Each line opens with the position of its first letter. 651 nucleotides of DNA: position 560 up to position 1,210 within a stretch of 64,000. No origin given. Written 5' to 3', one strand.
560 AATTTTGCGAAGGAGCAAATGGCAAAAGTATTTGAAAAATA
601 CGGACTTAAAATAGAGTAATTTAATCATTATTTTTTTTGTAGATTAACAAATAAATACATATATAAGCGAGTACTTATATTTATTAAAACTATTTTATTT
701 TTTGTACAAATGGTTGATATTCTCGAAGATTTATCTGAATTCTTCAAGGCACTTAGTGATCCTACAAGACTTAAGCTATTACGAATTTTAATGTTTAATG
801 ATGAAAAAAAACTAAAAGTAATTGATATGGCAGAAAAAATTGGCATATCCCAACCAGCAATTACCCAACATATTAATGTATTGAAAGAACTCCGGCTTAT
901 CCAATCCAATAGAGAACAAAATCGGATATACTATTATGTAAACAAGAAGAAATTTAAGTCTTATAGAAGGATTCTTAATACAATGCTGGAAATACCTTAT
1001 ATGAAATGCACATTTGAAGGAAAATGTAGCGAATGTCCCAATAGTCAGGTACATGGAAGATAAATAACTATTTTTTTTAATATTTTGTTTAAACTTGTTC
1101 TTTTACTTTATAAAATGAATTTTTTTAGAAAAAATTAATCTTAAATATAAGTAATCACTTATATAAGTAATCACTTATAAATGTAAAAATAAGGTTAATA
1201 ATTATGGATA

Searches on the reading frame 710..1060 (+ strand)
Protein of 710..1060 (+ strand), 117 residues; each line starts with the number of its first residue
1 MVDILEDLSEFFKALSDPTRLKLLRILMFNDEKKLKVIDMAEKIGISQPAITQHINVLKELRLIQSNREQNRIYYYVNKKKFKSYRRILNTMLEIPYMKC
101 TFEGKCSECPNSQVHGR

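Call 67: search_protein_families(library=padloc, alignment_id=A6, max_evalue=0.00001)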
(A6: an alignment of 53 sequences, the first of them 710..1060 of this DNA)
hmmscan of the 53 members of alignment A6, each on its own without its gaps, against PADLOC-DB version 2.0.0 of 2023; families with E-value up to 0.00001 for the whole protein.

A. member 1, window:710-1060:+ (117 aa): 4 families
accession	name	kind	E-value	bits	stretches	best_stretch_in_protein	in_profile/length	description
PDLC01438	Csa3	-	3.8e-14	51.4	1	5-89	135-213/305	"CAS-I,CAS-II,CAS-III,CAS-IV,CAS-V,CAS-VI; associated_signaling"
PDLC01720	Csa3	-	9.4e-14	49.9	1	5-88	12-94/118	Csa3_1_CAS-I-II-III-IV-V-VI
PDLC01434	CasR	-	1.3e-06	26.4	1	17-75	127-181/191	"CAS-I,CAS-II,CAS-III,CAS-IV,CAS-V,CAS-VI; associated_signaling"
PDLC04368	PDC-M05A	-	3.8e-06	24.9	1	11-80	6-75/201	-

B. families by the number of members that match (of 53 scanned): 41 families (the first 25 are shown)
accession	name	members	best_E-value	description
PDLC04134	mad2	1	1.2e-19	mads_2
PDLC00837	E1-E2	1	2.3e-18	E1-E2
PDLC00834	E1-E2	1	6.7e-18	E1-E2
PDLC00829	E1-E2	1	1.5e-17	E1-E2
PDLC00830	E1-E2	1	1.7e-17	E1-E2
PDLC00848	E1-E2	1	1.2e-16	E1-E2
PDLC02759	SspA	1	2.3e-15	SspA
PDLC00844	E1-E2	1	4.3e-15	E1-E2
PDLC00855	E1-E2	1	1.8e-14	E1-E2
PDLC00831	E1-E2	1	2.6e-14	E1-E2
PDLC00839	E1-E2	1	3.6e-14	E1-E2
PDLC01438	Csa3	1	3.8e-14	"CAS-I,CAS-II,CAS-III,CAS-IV,CAS-V,CAS-VI; associated_signaling"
PDLC00850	E1-E2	1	3.9e-14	E1-E2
PDLC01720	Csa3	1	9.4e-14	Csa3_1_CAS-I-II-III-IV-V-VI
PDLC00832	E1-E2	1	1.1e-13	E1-E2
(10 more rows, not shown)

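Call 68: search_protein_families(library=pfam, alignment_id=A6, max_evalue=1e-8)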
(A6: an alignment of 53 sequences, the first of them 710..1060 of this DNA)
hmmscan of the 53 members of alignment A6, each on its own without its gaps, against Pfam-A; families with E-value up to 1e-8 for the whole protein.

A. member 1, window:710-1060:+ (117 aa): 1 family
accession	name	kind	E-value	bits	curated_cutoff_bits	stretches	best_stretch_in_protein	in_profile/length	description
PF01022.26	HTH_5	-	3.8e-10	39.9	22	1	17-66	1-47/47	Bacterial regulatory protein, arsR family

B. families by the number of members that match (of 53 scanned): 53 families (the first 25 are shown)
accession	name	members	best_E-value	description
PF22691.2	Thiolase_C_1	3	1.3e-39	Thiolase C-terminal domain-like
PF07690.21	MFS_1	3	1.9e-37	Major Facilitator Superfamily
PF02146.23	SIR2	3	1.2e-33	Sir2 family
PF06050.19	HGD-D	2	7.3e-74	2-hydroxyglutaryl-CoA dehydratase, D-component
PF13347.12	MFS_2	2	8.6e-62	MFS/sugar transport protein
PF00015.26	MCPsignal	2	9.6e-30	Methyl-accepting chemotaxis protein (MCP) signalling domain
PF00132.30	Hexapep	2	3.2e-23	Bacterial transferase hexapeptide (six repeats)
PF00881.29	Nitroreductase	2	1e-20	Nitroreductase family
PF03358.20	FMN_red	2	1.3e-18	NADPH-dependent FMN reductase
PF02525.22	Flavodoxin_2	2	1.9e-14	Flavodoxin-like fold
PF02445.21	NadA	1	2.9e-105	Quinolinate synthetase A protein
PF00899.27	ThiF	1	1.3e-68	ThiF family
PF08901.16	DUF1847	1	1.4e-53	Protein of unknown function (DUF1847)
PF13426.13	PAS_9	1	2.6e-48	PAS domain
PF01565.28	FAD_binding_4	1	1.2e-43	FAD binding domain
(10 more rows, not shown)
